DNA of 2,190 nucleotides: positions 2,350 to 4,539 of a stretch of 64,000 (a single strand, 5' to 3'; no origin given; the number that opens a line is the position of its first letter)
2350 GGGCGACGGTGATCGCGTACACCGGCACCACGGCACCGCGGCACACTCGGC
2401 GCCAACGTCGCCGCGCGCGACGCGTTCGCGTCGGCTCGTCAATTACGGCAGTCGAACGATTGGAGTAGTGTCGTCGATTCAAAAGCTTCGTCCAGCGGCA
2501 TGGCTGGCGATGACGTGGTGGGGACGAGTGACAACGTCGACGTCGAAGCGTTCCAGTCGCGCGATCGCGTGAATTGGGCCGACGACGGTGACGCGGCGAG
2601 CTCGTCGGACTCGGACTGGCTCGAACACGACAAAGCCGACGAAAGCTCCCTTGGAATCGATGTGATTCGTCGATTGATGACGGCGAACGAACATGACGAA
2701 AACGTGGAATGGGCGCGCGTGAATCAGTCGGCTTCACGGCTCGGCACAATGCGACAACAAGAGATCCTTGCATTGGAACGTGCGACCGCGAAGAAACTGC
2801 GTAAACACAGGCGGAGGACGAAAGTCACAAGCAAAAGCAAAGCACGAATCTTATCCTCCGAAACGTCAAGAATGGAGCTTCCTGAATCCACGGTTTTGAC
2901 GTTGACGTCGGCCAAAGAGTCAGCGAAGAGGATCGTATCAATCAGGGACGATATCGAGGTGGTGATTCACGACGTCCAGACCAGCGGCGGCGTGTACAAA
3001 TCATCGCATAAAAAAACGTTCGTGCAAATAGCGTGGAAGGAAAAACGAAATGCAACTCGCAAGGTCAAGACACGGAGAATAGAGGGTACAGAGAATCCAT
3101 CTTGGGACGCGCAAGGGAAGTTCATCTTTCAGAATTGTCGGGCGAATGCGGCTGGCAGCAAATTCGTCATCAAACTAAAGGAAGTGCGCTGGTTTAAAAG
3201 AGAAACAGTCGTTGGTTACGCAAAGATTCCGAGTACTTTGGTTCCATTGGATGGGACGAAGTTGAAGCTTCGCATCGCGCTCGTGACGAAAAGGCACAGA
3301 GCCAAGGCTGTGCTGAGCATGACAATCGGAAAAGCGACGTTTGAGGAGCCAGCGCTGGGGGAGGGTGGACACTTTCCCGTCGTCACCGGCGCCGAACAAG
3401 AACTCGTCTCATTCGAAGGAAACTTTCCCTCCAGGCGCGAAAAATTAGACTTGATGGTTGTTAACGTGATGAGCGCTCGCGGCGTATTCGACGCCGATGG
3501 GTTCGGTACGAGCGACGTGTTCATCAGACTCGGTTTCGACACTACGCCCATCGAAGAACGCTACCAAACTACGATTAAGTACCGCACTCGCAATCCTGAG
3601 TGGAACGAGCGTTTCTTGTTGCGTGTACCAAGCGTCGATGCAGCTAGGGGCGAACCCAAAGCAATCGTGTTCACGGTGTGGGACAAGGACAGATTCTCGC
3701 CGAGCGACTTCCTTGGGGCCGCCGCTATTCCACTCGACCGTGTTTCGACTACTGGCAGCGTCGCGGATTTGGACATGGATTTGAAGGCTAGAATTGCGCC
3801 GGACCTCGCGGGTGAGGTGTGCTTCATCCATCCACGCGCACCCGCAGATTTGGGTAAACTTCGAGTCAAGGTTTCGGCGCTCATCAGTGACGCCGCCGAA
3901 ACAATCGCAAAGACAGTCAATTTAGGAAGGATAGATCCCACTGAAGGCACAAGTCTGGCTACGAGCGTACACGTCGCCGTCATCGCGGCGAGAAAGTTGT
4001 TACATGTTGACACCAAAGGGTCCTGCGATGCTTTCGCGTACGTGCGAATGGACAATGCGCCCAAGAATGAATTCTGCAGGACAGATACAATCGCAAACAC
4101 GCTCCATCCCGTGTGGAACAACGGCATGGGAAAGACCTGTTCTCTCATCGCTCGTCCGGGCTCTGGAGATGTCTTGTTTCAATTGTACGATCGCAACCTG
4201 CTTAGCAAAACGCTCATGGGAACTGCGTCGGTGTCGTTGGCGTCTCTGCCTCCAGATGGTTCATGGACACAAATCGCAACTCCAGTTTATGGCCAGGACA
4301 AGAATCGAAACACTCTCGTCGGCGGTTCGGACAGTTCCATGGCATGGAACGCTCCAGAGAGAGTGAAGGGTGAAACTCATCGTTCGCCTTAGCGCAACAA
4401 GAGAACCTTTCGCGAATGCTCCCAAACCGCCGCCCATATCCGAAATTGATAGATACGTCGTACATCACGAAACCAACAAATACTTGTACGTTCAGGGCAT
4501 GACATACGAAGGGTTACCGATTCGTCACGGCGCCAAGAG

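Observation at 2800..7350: Lower-GC compositional islands embedded in a 65-68% GC background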

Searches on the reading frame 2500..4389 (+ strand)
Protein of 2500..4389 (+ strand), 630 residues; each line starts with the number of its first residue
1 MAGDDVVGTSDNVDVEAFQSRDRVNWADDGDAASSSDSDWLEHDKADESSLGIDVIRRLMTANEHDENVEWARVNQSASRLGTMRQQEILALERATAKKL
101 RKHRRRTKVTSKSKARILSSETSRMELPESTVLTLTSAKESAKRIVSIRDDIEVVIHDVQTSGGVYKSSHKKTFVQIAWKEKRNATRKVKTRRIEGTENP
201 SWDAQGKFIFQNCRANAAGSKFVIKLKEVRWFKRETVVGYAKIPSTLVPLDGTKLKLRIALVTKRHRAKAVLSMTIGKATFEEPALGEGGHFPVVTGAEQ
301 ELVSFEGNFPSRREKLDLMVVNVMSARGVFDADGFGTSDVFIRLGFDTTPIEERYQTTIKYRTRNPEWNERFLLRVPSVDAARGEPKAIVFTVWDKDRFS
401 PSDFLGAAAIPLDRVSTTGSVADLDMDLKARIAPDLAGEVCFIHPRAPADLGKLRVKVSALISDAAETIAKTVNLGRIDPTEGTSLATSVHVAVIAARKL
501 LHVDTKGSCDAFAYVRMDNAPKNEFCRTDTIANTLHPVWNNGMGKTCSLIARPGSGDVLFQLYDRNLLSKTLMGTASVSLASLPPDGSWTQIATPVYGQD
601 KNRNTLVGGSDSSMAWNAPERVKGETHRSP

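Call 5: search_protein_families(library=pfam, proteins=[window:2500-4389:+], max_evalue=0.01)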
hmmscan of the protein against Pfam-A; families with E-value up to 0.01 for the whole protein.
window:2500-4389:+ (630 aa): 1 family
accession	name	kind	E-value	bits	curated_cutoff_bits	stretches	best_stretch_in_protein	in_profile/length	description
PF00168.36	C2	-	3e-36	124.2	22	3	319-416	3-93/104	C2 domain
